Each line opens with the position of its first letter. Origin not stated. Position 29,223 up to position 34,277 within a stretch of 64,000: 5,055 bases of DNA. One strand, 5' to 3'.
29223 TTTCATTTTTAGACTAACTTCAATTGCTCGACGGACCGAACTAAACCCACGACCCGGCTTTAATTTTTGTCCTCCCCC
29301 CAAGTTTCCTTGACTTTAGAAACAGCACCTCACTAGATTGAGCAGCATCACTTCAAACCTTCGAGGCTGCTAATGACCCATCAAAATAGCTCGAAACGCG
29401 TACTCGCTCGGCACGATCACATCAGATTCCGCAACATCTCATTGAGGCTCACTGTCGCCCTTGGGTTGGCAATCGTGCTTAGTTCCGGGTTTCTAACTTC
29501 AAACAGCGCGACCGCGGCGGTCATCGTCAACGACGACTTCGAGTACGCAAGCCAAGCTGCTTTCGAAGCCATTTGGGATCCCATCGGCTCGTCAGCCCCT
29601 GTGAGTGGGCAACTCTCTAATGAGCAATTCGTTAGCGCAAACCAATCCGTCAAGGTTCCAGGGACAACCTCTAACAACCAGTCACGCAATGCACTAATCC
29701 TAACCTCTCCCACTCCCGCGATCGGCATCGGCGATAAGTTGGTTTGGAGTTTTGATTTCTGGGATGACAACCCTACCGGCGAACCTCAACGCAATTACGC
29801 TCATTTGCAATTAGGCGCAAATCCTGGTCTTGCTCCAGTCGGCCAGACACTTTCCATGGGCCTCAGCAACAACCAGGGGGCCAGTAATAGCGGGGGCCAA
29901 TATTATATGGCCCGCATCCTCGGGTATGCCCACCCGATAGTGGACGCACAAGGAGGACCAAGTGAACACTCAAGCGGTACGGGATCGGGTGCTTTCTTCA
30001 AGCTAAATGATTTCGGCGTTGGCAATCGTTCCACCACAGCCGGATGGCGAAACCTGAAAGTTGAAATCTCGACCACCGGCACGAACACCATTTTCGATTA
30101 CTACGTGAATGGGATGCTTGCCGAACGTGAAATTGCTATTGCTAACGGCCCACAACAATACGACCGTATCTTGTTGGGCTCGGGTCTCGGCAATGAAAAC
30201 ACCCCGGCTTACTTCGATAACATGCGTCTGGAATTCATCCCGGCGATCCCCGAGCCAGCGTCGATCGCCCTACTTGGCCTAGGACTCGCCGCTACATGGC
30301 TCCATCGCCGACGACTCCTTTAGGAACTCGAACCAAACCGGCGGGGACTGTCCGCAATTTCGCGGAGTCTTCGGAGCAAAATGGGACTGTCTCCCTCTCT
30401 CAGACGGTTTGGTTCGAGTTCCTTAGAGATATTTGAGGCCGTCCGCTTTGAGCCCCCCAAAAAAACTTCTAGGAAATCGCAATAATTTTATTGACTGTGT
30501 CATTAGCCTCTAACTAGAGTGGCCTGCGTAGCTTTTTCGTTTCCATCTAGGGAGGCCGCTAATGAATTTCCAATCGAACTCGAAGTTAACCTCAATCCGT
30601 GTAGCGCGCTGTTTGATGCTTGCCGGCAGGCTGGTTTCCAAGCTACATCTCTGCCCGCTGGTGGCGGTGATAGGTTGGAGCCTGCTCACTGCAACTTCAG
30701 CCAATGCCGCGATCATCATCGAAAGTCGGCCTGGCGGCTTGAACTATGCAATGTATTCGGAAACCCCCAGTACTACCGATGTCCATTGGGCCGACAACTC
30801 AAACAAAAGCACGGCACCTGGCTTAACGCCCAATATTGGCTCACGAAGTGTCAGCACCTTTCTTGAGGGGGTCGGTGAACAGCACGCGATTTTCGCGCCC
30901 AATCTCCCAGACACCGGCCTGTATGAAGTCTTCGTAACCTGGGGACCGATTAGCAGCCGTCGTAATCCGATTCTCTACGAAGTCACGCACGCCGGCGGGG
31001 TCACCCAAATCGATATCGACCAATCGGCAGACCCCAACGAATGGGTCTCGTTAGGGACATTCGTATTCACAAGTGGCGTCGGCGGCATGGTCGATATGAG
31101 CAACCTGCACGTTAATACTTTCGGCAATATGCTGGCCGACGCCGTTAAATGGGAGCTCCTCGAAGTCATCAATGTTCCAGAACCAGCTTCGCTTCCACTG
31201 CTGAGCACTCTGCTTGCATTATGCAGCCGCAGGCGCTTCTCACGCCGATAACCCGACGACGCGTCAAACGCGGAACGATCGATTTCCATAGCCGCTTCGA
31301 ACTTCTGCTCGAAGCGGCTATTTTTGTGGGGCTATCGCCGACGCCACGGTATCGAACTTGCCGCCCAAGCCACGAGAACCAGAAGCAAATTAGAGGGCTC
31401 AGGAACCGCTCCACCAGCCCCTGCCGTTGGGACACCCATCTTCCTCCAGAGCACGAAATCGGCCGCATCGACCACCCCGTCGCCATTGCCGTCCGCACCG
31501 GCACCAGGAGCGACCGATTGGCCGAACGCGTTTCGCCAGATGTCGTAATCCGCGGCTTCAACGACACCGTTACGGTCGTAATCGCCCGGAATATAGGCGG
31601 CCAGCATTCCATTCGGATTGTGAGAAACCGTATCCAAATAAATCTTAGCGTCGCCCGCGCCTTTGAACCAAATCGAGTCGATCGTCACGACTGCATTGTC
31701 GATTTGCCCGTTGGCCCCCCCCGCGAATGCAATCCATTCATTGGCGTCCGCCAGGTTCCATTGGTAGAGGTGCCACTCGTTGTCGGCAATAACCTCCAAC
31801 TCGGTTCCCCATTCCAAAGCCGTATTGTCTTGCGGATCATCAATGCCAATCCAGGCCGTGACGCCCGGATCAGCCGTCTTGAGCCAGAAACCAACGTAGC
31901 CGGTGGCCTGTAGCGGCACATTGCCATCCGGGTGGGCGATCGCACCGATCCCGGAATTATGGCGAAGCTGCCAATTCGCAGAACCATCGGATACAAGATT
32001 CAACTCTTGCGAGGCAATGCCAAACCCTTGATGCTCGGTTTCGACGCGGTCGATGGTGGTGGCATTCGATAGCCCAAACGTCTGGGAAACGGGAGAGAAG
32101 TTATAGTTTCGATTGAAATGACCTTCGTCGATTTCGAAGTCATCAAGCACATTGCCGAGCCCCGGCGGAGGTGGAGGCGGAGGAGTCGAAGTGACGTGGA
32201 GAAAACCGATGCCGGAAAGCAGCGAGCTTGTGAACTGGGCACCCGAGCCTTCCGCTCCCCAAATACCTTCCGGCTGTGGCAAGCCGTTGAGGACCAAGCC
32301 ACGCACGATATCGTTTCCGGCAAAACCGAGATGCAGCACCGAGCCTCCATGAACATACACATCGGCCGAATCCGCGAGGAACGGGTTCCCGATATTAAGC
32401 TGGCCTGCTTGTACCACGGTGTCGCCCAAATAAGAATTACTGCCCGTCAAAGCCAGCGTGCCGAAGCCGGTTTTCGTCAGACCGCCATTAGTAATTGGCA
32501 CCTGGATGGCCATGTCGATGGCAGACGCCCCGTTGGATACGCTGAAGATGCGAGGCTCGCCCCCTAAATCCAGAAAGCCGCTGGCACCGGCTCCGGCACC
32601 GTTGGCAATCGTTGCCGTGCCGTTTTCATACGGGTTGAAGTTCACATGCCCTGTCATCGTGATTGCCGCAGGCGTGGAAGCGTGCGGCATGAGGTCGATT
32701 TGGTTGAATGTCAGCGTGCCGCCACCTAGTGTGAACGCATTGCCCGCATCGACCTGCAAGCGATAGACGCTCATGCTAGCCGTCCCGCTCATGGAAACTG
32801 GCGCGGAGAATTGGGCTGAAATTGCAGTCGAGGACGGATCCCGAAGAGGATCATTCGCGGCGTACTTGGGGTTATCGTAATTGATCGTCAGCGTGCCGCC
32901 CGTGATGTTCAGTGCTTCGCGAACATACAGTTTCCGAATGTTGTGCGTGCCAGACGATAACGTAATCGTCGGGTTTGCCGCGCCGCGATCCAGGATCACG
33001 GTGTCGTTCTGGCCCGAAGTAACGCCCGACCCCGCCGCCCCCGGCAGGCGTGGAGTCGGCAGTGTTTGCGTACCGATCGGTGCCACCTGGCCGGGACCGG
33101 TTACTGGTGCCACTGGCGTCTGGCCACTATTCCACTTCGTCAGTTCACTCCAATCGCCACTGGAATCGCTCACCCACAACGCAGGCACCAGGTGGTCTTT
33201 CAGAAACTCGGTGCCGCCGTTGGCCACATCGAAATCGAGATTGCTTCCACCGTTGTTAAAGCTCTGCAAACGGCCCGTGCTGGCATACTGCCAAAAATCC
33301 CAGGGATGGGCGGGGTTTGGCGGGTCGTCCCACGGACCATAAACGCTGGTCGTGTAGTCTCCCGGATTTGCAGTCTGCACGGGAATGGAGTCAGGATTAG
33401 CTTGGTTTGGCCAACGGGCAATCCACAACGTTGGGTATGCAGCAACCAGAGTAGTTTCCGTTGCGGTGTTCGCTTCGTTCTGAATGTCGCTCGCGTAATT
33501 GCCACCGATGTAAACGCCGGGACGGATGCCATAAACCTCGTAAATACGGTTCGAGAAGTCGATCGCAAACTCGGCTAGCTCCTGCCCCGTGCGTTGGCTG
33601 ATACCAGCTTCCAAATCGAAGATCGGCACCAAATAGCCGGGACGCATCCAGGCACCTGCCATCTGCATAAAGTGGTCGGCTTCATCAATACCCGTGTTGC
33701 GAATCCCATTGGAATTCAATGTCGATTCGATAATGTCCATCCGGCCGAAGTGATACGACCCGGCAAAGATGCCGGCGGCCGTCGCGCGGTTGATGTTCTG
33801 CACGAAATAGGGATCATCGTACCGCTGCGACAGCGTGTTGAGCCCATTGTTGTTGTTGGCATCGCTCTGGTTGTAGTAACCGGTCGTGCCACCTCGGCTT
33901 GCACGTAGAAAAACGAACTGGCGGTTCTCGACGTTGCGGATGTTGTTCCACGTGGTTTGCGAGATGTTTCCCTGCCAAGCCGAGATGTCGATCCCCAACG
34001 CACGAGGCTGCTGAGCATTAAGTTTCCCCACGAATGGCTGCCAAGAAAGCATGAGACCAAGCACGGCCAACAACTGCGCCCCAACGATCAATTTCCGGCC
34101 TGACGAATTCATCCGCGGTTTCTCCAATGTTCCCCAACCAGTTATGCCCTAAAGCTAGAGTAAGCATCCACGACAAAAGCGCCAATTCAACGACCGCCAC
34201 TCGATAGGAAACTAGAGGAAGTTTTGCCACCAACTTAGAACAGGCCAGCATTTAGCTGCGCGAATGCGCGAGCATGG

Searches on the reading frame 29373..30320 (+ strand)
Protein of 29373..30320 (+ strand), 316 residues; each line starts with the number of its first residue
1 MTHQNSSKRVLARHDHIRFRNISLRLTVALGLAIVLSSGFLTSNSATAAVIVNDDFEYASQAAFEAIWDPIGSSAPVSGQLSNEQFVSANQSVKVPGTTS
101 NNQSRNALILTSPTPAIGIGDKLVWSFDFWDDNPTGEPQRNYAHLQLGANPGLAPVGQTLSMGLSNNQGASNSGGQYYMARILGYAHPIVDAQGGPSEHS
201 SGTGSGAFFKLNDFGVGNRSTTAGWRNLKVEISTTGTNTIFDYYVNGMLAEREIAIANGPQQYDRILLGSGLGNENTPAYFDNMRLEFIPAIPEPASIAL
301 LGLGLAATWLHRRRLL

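Call 16: search_protein_families(library=pfam, proteins=[window:29373-30320:+], max_evalue=0.001)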
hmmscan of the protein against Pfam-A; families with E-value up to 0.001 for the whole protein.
window:29373-30320:+ (316 aa): 1 family
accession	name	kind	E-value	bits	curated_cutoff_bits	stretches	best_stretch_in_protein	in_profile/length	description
PF07589.16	PEP-CTERM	-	3.3e-06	27.4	20.7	1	291-313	1-24/24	PEP-CTERM motif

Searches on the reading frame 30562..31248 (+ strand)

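Call 65: search_protein_families(library=pfam, proteins=[window:30562-31248:+], max_evalue=0.001)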
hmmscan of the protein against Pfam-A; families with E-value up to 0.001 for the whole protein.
window:30562-31248:+ (229 aa): 1 family
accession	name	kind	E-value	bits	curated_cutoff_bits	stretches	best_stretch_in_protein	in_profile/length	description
PF25275.1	Golvesin_C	-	3.4e-20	72.9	31.6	1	101-197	35-130/132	Golvesin C-terminal domain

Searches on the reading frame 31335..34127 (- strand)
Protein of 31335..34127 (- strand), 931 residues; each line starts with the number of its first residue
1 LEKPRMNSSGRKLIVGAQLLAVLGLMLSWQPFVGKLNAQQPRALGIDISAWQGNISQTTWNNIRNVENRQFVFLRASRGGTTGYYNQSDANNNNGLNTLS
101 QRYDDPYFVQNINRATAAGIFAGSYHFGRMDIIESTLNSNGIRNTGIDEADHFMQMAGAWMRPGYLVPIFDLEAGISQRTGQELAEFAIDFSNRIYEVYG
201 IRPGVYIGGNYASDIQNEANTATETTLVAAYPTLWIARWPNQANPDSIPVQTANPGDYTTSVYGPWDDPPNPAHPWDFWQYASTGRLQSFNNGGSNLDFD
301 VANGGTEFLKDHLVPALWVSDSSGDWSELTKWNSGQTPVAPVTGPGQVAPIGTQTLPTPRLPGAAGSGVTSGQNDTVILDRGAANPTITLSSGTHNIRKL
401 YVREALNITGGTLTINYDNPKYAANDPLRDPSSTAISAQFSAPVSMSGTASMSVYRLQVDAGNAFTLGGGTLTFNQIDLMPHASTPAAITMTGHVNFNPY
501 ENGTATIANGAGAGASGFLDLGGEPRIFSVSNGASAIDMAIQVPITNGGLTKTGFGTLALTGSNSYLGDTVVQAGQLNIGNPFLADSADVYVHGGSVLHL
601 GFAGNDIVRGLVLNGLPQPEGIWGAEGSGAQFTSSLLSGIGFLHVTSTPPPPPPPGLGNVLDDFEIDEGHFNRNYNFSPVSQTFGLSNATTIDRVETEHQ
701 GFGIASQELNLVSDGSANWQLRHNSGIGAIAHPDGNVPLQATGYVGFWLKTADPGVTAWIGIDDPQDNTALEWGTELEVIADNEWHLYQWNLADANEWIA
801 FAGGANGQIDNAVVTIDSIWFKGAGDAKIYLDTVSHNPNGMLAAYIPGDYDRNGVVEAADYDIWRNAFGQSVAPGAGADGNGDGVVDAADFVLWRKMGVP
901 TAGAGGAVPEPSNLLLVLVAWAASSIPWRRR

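Call 16: search_protein_families(library=pfam, proteins=[window:31335-34127:-], max_evalue=0.001)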
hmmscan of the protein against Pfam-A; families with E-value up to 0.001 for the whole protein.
window:31335-34127:- (931 aa): 3 families
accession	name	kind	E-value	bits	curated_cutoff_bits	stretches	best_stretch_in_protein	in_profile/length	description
PF01183.26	Glyco_hydro_25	-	1.6e-18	68.1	27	1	46-288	1-178/180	Glycosyl hydrolases family 25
PF12951.13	PATR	-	1e-07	32.3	27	1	550-579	1-30/30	Passenger-associated-transport-repeat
PF00404.24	Dockerin_1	-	1.8e-05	25.3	22.9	1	847-893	1-51/57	Dockerin type I domain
